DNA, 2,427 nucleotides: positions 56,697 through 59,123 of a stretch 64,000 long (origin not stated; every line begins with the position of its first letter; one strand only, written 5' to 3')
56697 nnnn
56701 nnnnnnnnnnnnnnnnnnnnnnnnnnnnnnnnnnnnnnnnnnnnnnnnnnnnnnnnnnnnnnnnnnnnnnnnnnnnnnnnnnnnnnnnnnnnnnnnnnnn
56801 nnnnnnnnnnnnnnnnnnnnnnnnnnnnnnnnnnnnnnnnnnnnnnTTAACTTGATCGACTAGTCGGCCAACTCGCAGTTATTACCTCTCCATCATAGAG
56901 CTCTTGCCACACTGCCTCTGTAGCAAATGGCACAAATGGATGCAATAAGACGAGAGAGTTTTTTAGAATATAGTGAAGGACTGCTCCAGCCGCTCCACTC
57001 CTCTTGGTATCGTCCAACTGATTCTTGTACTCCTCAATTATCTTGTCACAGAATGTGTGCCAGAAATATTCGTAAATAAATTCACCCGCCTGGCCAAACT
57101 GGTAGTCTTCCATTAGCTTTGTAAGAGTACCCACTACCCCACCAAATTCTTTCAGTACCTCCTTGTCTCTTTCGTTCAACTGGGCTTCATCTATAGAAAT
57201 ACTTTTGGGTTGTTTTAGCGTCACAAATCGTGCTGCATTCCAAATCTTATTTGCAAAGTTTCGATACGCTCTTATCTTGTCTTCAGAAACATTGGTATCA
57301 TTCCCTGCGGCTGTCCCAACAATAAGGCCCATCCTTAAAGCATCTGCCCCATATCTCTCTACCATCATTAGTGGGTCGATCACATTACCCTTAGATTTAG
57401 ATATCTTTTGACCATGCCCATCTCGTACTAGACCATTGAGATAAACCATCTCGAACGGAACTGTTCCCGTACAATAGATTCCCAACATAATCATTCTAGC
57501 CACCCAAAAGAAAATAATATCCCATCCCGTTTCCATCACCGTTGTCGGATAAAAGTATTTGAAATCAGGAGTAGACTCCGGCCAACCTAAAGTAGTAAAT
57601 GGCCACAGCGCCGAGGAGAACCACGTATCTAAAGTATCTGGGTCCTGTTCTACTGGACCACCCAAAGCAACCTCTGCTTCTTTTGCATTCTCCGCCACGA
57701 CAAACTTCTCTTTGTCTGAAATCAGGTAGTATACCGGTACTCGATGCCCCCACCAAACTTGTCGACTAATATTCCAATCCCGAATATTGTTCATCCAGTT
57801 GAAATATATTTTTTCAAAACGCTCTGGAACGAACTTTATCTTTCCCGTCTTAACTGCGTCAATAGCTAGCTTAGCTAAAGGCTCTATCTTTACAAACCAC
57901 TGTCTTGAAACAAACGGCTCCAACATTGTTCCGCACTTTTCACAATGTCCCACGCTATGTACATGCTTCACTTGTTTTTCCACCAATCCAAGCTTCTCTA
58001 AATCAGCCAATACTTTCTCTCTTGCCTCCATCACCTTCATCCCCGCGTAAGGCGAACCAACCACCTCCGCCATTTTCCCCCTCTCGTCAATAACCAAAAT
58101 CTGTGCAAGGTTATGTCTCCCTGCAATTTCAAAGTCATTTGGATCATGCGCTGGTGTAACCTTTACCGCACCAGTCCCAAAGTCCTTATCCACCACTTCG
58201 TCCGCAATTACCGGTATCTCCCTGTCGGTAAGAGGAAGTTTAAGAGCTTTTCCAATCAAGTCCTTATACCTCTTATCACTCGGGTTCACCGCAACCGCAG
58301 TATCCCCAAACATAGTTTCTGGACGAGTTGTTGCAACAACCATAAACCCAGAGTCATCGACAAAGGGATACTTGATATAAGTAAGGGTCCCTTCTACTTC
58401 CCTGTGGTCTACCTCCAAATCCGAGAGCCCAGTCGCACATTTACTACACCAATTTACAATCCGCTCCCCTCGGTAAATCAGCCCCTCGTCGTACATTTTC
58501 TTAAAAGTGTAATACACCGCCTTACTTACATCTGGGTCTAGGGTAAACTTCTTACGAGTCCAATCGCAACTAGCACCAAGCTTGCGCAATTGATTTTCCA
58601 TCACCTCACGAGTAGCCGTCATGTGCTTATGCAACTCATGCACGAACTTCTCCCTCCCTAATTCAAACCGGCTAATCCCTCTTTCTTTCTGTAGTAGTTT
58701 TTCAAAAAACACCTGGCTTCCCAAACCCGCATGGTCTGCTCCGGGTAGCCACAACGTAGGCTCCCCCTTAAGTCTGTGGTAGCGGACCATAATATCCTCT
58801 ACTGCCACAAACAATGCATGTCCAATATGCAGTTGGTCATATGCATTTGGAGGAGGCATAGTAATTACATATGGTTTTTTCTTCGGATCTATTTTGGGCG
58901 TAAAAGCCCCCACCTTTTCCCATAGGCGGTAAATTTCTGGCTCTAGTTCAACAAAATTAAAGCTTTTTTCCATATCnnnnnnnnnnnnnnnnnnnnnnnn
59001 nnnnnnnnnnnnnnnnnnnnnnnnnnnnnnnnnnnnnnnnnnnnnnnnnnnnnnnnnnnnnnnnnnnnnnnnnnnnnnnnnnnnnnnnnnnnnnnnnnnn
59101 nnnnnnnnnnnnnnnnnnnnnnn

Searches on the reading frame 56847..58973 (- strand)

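Call 5: search_protein_families(library=pfam, proteins=[window:56847-58973:-], max_evalue=0.01)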
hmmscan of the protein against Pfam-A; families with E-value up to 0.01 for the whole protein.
window:56847-58973:- (708 aa): 4 families
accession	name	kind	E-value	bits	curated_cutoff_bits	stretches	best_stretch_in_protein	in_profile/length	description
PF00133.28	tRNA-synt_1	-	8.4e-131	437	22.7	1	14-562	2-413/414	tRNA synthetases class I (I, L, M and V)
PF08264.19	Anticodon_1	-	1.6e-23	83.6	25.1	1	603-704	1-106/148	Anticodon-binding domain of tRNA ligase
PF09334.17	tRNA-synt_1g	-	2.7e-21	76.2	20.1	3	35-189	1-136/391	tRNA synthetases class I (M)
PF13603.12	tRNA-synt_1_2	-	2.9e-11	43.7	25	1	243-303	88-148/185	Leucyl-tRNA synthetase, editing domain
